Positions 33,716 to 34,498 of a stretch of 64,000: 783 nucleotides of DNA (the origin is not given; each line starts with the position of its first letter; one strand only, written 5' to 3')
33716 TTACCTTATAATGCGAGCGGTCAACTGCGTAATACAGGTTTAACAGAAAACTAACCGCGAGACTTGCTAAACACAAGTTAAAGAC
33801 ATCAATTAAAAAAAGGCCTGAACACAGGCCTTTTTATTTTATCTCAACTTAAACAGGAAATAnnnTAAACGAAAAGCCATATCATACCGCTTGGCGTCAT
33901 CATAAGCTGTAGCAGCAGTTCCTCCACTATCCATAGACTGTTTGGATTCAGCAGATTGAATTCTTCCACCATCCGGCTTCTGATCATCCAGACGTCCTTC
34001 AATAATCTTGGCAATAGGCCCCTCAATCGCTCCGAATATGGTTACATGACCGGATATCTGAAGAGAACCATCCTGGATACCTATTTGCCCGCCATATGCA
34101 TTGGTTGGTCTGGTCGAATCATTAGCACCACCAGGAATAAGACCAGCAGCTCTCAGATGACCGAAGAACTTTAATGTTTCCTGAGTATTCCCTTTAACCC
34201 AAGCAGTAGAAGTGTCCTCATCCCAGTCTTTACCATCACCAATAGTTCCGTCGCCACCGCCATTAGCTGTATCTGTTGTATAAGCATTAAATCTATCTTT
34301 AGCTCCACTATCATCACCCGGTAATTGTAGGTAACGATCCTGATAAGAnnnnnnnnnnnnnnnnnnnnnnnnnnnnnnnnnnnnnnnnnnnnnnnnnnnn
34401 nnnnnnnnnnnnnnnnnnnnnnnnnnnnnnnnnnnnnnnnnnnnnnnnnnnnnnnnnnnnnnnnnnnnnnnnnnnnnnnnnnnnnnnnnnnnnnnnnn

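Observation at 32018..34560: Two cysteine-free pilin genes built as stand-alone sigma54-promoter-to-terminator cassettes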

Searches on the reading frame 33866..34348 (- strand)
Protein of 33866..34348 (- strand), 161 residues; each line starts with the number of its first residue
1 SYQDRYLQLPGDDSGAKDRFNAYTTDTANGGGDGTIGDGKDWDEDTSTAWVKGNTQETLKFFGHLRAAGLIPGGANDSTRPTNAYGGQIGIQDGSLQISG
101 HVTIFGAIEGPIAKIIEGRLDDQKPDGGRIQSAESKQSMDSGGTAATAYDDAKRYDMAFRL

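Call 26: search_protein_representatives(protein=window:33866-34348:-)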
Query: 161 residues. Proteins with E-value up to 0.001 (for the whole library): 261; up to 1e-10: 58; up to 1e-30: 4. The best 150 are listed.
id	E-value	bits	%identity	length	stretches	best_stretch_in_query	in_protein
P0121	4.0e-47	176.8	61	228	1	1-161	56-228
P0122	7.0e-43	163.0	62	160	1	7-161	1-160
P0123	2.3e-40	154.8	50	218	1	1-159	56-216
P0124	5.6e-39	150.3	55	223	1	1-161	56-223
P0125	1.3e-27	113.3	66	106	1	65-161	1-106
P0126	8.7e-27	110.7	53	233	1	29-161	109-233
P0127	4.4e-26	108.4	45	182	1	1-161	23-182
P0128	1.7e-25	106.5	41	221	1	2-160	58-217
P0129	2.8e-25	105.7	42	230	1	1-159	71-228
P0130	5.2e-25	104.9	46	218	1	1-161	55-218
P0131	2.4e-22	96.2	40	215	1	1-160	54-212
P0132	5.5e-18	82.0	44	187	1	1-160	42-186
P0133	6.9e-18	81.7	54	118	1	71-161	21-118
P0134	2.7e-17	79.8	45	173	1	53-160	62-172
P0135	3.7e-17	79.3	49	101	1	65-161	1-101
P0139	9.2e-16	74.8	38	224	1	1-157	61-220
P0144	1.2e-14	71.1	39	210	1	1-159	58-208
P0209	9.4e-09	52.0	33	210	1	1-159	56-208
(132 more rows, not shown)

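Call 38: find_encoding_contigs(protein=P0139, flank=10000, max_places=3)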
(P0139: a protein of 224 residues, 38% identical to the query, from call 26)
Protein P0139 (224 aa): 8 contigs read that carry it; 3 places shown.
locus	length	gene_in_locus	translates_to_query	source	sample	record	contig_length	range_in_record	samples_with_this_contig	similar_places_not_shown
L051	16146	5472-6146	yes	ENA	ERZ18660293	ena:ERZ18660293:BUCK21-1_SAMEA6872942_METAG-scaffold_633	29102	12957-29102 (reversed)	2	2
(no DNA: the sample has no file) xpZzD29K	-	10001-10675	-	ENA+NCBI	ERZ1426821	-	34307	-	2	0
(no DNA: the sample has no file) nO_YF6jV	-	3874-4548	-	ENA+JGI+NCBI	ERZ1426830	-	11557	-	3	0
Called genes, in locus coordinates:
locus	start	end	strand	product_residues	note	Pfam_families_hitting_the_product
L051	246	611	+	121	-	-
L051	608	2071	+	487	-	-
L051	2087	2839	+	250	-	PF07963:N_methyl (weak)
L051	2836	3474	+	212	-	PF00072:Response_reg, PF02954:HTH_8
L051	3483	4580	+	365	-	-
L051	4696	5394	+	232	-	PF07963:N_methyl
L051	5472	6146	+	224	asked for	PF07963:N_methyl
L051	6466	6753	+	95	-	PF21716:dnstrm_HI1420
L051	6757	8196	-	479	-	PF01406:tRNA-synt_1e, PF00133:tRNA-synt_1 (faint), PF01921:tRNA-synt_1f (weak), PF09334:tRNA-synt_1g (weak), PF09190:DALR_2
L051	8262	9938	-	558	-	PF00749:tRNA-synt_1c, PF03950:tRNA-synt_1c_C, PF20974:tRNA-synt_1c_C2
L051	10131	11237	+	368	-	PF07719:TPR_2 (faint), PF13424:TPR_12 (faint), PF00515:TPR_1 (faint), PF13174:TPR_6 (faint), PF13414:TPR_11 (faint), PF13428:TPR_14 (faint), PF13432:TPR_16 (weak), PF24125:Cds6_C, +3 more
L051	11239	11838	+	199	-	PF24125:Cds6_C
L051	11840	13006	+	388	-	PF03734:YkuD, PF24125:Cds6_C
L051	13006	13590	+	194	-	PF00160:Pro_isomerase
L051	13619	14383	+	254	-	PF00149:Metallophos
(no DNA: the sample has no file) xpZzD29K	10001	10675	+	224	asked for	PF07963:N_methyl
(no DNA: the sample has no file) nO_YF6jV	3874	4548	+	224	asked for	PF07963:N_methyl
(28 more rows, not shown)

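Call 39: find_encoding_contigs(protein=P0209, flank=10000, max_places=3)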
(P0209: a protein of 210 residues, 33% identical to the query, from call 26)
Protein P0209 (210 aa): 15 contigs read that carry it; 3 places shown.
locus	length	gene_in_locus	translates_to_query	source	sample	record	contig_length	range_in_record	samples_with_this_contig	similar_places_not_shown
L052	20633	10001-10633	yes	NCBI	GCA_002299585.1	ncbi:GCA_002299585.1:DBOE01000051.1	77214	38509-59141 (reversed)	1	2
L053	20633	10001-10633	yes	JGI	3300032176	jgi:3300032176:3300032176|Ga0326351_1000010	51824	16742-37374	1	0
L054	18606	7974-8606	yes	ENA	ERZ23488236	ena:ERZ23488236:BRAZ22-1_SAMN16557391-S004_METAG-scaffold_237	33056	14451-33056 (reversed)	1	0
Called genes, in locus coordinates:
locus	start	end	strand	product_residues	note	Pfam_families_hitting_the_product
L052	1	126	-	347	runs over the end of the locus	PF00990:GGDEF, PF22335:Cas10-Cmr2_palm2 (weak)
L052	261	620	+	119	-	PF00126:HTH_1 (weak)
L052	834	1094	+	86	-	-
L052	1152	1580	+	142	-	PF00572:Ribosomal_L13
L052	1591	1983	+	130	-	PF00380:Ribosomal_S9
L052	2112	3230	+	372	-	PF13609:Porin_4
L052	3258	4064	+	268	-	PF07963:N_methyl (weak)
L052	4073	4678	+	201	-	PF00072:Response_reg, PF02954:HTH_8 (weak)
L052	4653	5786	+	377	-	PF02518:HATPase_c (weak)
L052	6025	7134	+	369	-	PF07963:N_methyl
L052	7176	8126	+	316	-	-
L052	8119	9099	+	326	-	PF07963:N_methyl (weak)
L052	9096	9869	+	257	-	-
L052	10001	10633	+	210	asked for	PF07963:N_methyl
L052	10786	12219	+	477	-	PF00919:UPF0004, PF04055:Radical_SAM, PF01938:TRAM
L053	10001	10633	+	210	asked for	PF07963:N_methyl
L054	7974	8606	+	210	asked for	PF07963:N_methyl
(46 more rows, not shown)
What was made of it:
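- Distant, Cys-containing relatives also end MshE-T2SSF-type clusters (calls 38, 39).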

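Call 47: find_encoding_contigs(protein=P0128, flank=8000, max_places=2)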
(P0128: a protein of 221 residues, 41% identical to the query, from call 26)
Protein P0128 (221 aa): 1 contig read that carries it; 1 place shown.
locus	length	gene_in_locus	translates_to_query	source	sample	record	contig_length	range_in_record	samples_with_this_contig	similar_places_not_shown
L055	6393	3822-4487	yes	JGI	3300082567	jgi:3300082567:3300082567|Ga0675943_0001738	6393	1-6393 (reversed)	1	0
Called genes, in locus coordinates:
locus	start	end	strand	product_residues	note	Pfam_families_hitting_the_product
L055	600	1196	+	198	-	PF00106:adh_short (faint), PF13561:adh_short_C2 (faint)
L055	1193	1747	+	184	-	PF00106:adh_short (faint), PF13561:adh_short_C2 (faint)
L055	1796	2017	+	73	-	-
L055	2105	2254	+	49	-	-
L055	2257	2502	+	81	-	-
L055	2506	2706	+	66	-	-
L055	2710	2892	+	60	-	-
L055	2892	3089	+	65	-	-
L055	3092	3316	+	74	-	-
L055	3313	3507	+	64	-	-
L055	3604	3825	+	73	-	-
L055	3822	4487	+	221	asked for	-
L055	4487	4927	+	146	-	PF01844:HNH (weak)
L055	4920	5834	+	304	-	-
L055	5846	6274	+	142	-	-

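Call 48: find_encoding_contigs(protein=P0144, flank=8000, max_places=2)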
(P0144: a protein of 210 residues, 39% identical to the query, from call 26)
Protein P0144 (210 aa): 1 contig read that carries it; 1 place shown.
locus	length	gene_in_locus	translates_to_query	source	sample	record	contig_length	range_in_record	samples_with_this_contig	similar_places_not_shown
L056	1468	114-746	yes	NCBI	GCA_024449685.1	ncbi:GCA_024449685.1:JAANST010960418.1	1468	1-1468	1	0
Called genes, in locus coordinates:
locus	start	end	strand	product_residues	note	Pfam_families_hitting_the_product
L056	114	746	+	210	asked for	-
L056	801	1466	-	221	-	?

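Call 49: find_encoding_contigs(protein=P0129, flank=8000, max_places=2)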
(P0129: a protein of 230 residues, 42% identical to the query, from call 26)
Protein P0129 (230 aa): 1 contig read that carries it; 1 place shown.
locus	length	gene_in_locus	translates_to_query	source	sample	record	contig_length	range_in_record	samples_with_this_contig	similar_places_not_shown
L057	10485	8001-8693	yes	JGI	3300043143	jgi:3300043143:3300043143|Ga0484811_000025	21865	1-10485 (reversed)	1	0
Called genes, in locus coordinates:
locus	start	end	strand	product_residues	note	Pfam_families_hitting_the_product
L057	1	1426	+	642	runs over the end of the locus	PF00990:GGDEF, PF00563:EAL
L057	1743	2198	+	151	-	PF04657:DMT_YdcZ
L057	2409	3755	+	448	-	PF00224:PK, PF03328:HpcH_HpaI (weak), PF02887:PK_C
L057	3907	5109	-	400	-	PF13506:Glyco_transf_21, PF00535:Glycos_transf_2, PF13641:Glyco_tranf_2_3, PF13632:Glyco_trans_2_3 (weak)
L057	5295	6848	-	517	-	-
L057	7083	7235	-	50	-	-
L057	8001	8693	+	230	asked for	-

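Call 56: search_protein_families(library=phrogs, proteins=[L055:600-1196:+, L055:1193-1747:+, L055:3604-3825:+, L055:3822-4487:+, L055:4487-4927:+, L055:4920-5834:+, L055:5846-6274:+], max_evalue=0.001)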
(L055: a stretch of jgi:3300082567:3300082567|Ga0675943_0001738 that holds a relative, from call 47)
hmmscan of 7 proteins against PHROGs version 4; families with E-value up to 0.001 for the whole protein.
L055:600-1196:+ (198 aa): 1 family
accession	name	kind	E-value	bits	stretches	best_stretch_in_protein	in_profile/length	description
phrog_3142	-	moron, auxiliary metabolic gene and host takeover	1.1e-12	48.1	1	77-190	397-511/596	FabG-like 3-oxoacyl-(acyl-carrier-protein) reductase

L055:1193-1747:+ (184 aa): 1 family
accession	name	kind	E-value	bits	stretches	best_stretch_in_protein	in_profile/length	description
phrog_3142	-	moron, auxiliary metabolic gene and host takeover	4.2e-16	59.4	2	72-173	403-509/596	FabG-like 3-oxoacyl-(acyl-carrier-protein) reductase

L055:3604-3825:+ (73 aa): 0 families

L055:3822-4487:+ (221 aa): 0 families

L055:4487-4927:+ (146 aa): 14 families
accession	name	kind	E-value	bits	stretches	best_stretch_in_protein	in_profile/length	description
phrog_9545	-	DNA, RNA and nucleotide metabolism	7.9e-14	52.8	1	57-122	101-165/206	HNH endonuclease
phrog_2214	-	DNA, RNA and nucleotide metabolism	9.1e-11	42.5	1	59-135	186-250/429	HNH endonuclease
phrog_2118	-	DNA, RNA and nucleotide metabolism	5.5e-09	37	1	60-123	170-223/301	HNH endonuclease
phrog_8660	-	DNA, RNA and nucleotide metabolism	9.8e-09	36.6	1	56-122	114-177/196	HNH endonuclease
phrog_16726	-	DNA, RNA and nucleotide metabolism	7.6e-08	33.4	1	65-122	92-141/308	HNH endonuclease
phrog_6050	-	DNA, RNA and nucleotide metabolism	2.2e-07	31.1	1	59-126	304-362/402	HNH endonuclease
phrog_12576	-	DNA, RNA and nucleotide metabolism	2.4e-07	31.3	1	55-122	17-87/244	HNH endonuclease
phrog_1271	-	DNA, RNA and nucleotide metabolism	3e-07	31.1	1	47-122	248-316/361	HNH endonuclease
phrog_5718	-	DNA, RNA and nucleotide metabolism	3e-07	30.8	1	28-122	91-174/394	HNH endonuclease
phrog_338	-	DNA, RNA and nucleotide metabolism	1.6e-05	25.4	1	50-122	189-260/340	HNH endonuclease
phrog_9645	-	DNA, RNA and nucleotide metabolism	0.00012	22.8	1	52-122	7-70/168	HNH endonuclease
phrog_333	-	DNA, RNA and nucleotide metabolism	0.0004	21.6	1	48-118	16-75/138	HNH endonuclease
phrog_589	-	DNA, RNA and nucleotide metabolism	0.00092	20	0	56-120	79-137/179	HNH endonuclease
phrog_23285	-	DNA, RNA and nucleotide metabolism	0.00095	19.8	0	76-122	76-122/203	HNH endonuclease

L055:4920-5834:+ (304 aa): 3 families
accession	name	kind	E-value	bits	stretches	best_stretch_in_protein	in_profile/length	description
phrog_28271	-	unknown function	3.5e-19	70.5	1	38-248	19-226/281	-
phrog_11549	-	unknown function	4.3e-13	50.1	1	42-255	25-232/339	-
phrog_17208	-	unknown function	6.5e-11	43.5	1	174-301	10-147/207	-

L055:5846-6274:+ (142 aa): 0 families

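Call 58: find_related_loci(query=P0128, collection=viral_contigs, flank=8000)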
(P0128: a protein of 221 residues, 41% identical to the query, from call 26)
Query P0128 (221 aa) in viral_contigs; peptide patterns used: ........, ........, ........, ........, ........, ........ (x = any residue, [..] = any of these).
No stretch of DNA in the collection matches any of the patterns.
